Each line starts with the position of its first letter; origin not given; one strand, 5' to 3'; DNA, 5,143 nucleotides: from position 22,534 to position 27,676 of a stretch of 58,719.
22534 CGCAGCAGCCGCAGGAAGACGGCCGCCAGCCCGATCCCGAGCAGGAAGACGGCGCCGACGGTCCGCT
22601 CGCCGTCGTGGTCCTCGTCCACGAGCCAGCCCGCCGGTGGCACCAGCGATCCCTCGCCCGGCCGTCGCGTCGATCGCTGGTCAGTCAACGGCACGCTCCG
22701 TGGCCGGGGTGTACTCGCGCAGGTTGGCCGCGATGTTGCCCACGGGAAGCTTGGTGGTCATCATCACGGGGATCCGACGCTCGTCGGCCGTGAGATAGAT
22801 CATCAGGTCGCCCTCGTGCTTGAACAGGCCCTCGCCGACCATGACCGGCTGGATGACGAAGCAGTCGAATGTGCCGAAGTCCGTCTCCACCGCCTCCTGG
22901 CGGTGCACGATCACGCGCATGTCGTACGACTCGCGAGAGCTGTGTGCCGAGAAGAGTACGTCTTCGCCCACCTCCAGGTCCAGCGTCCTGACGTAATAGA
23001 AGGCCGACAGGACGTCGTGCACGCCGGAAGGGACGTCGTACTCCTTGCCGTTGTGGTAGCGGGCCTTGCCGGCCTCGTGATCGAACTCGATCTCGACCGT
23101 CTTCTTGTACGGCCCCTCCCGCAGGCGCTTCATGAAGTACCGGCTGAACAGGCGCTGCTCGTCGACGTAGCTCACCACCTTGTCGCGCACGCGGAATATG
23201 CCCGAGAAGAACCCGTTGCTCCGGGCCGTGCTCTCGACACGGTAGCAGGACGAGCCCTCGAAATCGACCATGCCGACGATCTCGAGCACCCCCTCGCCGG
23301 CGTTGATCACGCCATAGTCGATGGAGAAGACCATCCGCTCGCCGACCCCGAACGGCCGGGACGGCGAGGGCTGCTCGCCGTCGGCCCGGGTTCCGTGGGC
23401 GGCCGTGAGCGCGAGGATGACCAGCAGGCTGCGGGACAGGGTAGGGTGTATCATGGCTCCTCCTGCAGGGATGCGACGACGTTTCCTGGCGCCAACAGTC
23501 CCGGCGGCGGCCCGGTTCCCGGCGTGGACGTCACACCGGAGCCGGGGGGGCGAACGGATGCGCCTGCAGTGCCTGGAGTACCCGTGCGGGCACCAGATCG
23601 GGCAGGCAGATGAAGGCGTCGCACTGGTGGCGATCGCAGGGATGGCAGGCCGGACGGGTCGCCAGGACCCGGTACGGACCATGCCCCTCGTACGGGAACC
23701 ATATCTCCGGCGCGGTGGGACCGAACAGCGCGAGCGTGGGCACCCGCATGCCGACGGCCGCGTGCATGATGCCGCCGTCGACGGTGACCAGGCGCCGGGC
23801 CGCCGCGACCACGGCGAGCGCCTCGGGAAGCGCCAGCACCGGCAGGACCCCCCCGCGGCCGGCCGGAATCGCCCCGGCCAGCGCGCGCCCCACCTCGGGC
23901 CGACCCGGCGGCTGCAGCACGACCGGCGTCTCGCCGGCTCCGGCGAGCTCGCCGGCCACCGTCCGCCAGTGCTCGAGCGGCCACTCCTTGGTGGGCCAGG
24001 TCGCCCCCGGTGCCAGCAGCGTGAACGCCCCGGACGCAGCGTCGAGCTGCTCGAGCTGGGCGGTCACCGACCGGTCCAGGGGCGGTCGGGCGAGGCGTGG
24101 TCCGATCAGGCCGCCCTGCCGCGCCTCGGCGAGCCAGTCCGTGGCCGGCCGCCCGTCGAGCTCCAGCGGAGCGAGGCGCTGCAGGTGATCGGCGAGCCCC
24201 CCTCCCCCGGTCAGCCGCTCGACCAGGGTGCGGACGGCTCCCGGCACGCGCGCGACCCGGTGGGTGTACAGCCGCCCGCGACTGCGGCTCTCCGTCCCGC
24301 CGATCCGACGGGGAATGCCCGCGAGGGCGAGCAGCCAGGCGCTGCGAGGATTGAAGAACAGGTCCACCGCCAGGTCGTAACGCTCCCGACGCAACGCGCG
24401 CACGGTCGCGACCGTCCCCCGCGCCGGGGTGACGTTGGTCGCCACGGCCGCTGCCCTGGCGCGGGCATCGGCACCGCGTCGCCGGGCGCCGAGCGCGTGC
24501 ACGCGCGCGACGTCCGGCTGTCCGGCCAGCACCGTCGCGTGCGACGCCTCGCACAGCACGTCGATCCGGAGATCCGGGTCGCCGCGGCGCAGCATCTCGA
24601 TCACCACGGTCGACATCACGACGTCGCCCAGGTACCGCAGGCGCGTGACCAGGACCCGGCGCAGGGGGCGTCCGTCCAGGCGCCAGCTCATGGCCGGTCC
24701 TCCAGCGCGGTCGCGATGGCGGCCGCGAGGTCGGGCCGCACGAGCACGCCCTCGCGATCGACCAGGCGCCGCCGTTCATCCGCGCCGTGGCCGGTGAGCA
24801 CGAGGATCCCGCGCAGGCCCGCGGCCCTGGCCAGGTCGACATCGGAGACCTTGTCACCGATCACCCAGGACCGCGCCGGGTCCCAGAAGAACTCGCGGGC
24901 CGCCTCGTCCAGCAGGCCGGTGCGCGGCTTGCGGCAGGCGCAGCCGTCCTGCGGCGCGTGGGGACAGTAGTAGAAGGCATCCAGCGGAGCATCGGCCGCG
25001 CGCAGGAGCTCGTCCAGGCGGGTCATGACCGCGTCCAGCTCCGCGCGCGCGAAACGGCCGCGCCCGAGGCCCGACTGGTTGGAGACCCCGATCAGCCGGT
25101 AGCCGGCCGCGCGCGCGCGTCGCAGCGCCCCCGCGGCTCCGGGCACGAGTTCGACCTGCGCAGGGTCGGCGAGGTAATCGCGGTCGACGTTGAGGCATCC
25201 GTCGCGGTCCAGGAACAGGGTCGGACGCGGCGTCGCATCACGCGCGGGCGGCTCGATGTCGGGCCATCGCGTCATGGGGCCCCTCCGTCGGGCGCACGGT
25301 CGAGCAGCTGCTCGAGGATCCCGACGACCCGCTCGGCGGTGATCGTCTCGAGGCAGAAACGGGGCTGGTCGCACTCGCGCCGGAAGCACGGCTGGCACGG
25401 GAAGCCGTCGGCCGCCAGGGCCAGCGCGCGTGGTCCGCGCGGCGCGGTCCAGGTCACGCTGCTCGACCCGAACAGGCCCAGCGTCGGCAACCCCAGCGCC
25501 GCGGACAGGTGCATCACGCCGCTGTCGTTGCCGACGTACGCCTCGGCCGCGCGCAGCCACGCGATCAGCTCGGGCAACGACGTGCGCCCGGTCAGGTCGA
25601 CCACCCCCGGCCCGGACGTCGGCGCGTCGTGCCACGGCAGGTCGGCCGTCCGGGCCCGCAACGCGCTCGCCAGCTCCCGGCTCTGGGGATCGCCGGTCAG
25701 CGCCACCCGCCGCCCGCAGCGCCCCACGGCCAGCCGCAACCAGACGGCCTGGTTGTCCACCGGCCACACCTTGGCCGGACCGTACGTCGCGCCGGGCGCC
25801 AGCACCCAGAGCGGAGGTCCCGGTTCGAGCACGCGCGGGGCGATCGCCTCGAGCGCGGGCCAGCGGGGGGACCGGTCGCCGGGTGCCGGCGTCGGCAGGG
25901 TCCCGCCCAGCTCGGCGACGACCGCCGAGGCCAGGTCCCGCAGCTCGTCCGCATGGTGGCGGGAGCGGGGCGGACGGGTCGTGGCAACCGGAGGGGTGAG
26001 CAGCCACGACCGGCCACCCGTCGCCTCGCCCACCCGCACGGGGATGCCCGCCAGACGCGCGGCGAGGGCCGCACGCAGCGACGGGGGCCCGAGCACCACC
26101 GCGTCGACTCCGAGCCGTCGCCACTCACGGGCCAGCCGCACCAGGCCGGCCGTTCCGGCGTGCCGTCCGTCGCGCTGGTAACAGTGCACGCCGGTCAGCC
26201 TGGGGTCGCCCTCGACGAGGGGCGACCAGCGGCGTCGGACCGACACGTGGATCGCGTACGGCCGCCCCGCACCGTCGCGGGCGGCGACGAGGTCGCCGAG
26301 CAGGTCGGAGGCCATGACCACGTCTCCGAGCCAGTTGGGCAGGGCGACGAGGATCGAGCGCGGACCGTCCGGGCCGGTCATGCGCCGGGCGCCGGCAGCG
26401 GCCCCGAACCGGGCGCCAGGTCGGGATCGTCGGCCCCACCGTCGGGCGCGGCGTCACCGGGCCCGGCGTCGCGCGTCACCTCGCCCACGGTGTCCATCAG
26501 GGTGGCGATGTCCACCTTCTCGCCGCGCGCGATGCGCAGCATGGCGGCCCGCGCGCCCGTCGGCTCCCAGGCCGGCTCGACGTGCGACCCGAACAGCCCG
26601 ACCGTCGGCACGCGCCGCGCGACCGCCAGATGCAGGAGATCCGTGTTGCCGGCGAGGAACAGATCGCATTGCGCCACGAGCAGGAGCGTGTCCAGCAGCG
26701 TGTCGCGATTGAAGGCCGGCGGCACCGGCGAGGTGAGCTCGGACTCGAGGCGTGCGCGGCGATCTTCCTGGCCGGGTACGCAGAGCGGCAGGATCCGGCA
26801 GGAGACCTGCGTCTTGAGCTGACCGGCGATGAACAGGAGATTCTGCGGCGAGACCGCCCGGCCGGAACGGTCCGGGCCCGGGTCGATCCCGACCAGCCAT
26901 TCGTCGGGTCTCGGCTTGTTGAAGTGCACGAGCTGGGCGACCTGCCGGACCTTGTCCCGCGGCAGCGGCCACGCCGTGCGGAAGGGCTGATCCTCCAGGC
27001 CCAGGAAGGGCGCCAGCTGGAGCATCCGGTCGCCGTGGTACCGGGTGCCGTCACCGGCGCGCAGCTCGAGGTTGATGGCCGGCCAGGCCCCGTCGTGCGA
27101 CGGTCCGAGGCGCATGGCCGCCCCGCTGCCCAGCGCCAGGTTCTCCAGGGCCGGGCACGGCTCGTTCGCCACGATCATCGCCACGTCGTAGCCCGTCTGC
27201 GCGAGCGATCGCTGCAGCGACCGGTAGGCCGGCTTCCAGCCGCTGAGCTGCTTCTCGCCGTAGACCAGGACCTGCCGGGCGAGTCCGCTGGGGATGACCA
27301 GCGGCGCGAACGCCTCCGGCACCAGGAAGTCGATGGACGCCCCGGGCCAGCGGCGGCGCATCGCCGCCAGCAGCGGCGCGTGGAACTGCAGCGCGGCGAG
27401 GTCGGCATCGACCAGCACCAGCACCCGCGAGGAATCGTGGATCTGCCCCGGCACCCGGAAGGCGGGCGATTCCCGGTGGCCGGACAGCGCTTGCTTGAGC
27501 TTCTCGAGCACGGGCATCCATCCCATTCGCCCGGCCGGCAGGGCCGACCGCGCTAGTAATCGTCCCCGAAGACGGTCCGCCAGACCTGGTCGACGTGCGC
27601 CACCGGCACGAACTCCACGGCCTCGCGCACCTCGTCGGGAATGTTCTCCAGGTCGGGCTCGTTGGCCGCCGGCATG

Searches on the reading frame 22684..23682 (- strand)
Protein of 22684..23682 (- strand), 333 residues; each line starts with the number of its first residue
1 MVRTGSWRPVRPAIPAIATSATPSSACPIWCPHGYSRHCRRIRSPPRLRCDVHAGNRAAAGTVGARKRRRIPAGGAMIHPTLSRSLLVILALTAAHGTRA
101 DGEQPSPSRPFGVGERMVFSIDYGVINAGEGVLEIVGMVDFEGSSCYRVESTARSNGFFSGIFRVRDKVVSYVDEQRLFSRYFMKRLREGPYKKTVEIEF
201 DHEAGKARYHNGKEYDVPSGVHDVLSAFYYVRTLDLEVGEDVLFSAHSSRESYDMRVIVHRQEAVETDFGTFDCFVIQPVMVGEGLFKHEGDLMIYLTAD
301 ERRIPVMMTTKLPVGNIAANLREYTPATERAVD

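Call 65: search_protein_families(library=pfam, proteins=[window:22684-23682:-], max_evalue=0.00001)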
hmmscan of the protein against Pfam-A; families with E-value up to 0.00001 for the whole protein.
window:22684-23682:- (333 aa): 1 family
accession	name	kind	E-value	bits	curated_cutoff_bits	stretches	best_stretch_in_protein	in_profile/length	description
PF11306.15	DUF3108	-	3.6e-44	151.5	26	1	119-321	2-208/209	Protein of unknown function (DUF3108)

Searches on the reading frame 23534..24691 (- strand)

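Call 65: search_protein_families(library=pfam, proteins=[window:23534-24691:-], max_evalue=0.00001)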
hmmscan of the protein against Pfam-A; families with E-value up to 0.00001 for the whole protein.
window:23534-24691:- (386 aa): 1 family
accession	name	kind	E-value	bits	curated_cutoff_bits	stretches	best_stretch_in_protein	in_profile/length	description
PF01075.23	Glyco_transf_9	-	1.6e-26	93.6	22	1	96-337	4-223/247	Glycosyltransferase family 9 (heptosyltransferase)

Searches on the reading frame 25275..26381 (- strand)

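Call 65: search_protein_families(library=pfam, proteins=[window:25275-26381:-], max_evalue=0.00001)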
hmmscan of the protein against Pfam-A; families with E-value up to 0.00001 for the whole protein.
window:25275-26381:- (369 aa): 1 family
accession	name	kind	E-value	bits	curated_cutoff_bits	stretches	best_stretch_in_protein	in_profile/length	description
PF01075.23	Glyco_transf_9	-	5.9e-30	104.8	22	1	82-339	3-243/247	Glycosyltransferase family 9 (heptosyltransferase)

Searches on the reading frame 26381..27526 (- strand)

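Call 65: search_protein_families(library=pfam, proteins=[window:26381-27526:-], max_evalue=0.00001)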
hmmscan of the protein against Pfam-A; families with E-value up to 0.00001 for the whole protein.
window:26381-27526:- (382 aa): 1 family
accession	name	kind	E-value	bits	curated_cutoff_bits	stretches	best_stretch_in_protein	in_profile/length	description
PF01075.23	Glyco_transf_9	-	9.7e-07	28.8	22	1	278-337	175-234/247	Glycosyltransferase family 9 (heptosyltransferase)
